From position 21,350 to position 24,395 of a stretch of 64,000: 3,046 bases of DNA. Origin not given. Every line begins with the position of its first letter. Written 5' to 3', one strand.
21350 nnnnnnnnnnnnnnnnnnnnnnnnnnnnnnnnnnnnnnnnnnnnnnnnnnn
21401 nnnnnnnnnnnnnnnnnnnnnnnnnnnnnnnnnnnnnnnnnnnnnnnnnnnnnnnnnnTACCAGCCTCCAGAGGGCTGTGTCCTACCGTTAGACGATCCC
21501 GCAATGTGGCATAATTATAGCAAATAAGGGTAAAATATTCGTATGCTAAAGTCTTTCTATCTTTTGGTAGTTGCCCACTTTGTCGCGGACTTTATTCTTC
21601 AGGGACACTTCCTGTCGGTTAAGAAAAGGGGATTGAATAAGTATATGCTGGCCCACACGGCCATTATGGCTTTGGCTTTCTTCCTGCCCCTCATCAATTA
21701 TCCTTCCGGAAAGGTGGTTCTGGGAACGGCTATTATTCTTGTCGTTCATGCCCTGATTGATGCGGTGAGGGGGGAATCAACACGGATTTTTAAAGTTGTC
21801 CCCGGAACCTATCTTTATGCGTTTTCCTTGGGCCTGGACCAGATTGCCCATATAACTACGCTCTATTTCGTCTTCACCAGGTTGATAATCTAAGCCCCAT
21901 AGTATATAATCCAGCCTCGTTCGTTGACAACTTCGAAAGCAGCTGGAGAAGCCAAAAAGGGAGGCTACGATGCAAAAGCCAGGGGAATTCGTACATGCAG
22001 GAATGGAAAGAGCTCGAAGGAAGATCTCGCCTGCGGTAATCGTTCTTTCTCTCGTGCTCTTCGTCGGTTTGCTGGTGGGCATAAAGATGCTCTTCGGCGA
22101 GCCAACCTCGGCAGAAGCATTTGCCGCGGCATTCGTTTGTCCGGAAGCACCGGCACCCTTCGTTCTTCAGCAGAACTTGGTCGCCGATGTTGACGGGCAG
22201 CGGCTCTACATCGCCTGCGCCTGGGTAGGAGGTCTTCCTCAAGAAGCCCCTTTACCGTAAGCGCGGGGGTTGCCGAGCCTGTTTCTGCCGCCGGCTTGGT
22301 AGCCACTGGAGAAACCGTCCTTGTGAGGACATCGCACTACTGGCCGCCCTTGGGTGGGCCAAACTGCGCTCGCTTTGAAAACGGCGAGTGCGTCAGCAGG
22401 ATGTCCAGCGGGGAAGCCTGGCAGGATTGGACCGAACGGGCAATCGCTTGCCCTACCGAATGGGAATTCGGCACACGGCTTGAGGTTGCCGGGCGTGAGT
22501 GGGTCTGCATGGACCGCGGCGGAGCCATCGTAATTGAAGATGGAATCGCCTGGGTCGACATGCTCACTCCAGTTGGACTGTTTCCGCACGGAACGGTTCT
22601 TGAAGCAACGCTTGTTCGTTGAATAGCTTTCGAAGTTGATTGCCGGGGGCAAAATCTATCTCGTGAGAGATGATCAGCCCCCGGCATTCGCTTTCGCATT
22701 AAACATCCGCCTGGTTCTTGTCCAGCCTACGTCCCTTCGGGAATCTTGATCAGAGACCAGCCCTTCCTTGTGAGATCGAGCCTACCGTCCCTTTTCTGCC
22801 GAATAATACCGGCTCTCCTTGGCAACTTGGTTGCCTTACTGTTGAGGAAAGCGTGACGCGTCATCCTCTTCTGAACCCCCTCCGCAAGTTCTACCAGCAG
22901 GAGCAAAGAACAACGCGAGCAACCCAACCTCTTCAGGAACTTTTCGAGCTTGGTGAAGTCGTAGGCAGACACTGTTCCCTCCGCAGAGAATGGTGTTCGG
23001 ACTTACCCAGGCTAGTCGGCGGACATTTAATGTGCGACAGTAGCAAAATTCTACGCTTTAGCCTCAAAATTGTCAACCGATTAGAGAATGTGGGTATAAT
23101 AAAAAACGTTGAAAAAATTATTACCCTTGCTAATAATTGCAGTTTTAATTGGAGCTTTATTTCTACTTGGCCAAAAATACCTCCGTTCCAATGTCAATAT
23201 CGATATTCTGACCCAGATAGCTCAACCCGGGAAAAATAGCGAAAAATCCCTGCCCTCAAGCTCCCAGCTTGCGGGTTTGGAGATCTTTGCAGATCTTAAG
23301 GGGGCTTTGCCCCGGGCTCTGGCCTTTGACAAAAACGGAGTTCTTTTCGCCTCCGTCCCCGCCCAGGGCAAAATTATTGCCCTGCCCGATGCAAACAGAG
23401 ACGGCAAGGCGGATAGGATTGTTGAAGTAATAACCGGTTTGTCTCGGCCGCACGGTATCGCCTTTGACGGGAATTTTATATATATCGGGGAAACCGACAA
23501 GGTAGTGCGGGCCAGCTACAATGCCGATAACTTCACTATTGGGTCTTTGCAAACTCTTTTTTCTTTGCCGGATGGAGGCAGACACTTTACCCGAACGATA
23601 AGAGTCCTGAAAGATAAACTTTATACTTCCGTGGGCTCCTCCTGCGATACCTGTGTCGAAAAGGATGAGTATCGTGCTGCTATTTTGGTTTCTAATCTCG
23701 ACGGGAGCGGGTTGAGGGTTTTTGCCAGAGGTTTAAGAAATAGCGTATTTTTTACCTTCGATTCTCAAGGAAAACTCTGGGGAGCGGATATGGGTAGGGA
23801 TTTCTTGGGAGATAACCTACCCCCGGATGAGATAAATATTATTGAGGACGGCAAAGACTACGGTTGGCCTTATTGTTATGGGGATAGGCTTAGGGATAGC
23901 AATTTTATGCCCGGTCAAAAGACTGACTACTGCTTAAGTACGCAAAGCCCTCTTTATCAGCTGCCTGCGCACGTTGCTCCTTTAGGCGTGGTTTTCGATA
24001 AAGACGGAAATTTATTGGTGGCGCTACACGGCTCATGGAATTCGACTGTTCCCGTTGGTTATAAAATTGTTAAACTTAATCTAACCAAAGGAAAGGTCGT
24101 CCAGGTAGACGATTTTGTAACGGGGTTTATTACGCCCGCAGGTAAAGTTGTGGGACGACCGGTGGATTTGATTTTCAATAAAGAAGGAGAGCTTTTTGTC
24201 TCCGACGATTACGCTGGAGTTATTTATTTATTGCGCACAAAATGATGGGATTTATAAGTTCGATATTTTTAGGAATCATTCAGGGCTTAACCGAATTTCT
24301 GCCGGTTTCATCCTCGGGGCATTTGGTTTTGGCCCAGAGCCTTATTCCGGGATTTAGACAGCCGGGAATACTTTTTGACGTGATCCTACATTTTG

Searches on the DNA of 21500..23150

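Call 106: search_rna_families(source=window, start=21500, end=23150, threshold=evalue, max_evalue=0.1)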
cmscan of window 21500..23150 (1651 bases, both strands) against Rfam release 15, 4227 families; matches with E-value up to 0.1: 0.
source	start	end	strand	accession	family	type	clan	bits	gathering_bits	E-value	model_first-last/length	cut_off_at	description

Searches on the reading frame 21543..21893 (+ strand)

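Call 17: search_protein_families(library=pfam, proteins=[window:21543-21893:+], max_evalue=0.01)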
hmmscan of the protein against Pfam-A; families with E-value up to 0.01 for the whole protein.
window:21543-21893:+ (116 aa): 1 family
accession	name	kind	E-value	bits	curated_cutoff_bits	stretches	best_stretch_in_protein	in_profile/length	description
PF11750.13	DUF3307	-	7.4e-12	45.8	23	1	5-112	2-107/127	Protein of unknown function (DUF3307)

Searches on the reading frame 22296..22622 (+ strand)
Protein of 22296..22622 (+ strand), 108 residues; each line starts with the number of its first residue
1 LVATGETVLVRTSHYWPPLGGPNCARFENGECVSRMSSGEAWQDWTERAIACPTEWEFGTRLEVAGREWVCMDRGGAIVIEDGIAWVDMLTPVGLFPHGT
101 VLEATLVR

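Call 17: search_protein_families(library=pfam, proteins=[window:22296-22622:+], max_evalue=0.01)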
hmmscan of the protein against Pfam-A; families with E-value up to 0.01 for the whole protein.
window:22296-22622:+ (108 aa): 0 families

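Call 107: search_solved_structures(query=window:22296-22619:+, max_evalue=0.01)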
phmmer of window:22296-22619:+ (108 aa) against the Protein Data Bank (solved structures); distinct sequences matched with E-value up to 0.01: 0.

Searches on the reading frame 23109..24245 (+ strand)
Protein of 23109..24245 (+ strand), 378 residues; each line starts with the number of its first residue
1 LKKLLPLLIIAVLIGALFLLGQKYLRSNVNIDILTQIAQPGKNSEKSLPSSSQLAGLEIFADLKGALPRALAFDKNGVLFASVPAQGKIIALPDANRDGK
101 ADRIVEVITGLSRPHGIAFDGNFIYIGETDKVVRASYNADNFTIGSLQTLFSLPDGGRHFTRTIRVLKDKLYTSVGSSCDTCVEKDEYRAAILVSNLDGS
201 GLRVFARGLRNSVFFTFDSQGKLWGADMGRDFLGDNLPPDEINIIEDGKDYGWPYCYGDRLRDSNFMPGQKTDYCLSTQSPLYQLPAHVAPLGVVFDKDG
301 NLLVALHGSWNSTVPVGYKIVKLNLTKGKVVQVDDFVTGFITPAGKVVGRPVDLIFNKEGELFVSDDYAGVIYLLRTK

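Call 17: search_protein_families(library=pfam, proteins=[window:23109-24245:+], max_evalue=0.01)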
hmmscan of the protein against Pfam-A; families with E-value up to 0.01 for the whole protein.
window:23109-24245:+ (378 aa): 5 families
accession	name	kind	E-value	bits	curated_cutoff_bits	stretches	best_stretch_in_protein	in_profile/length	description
PF07995.17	GSDH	-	1.2e-11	45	25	1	196-336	154-300/332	Glucose / Sorbosone dehydrogenase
PF22807.2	TrAA12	-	4.1e-08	32.4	30.9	1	280-376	273-379/463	TrAA12-like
PF23500.1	DUF7133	-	2.5e-06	27.5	27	0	59-113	78-128/385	Domain of unknown function (DUF7133)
PF01436.27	NHL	-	1.9e-05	24.9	20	0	111-129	1-20/28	NHL repeat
PF20067.5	SSL_N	-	0.0088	16.3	18.9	0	53-89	8-43/46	Strictosidine synthase-like, N-terminal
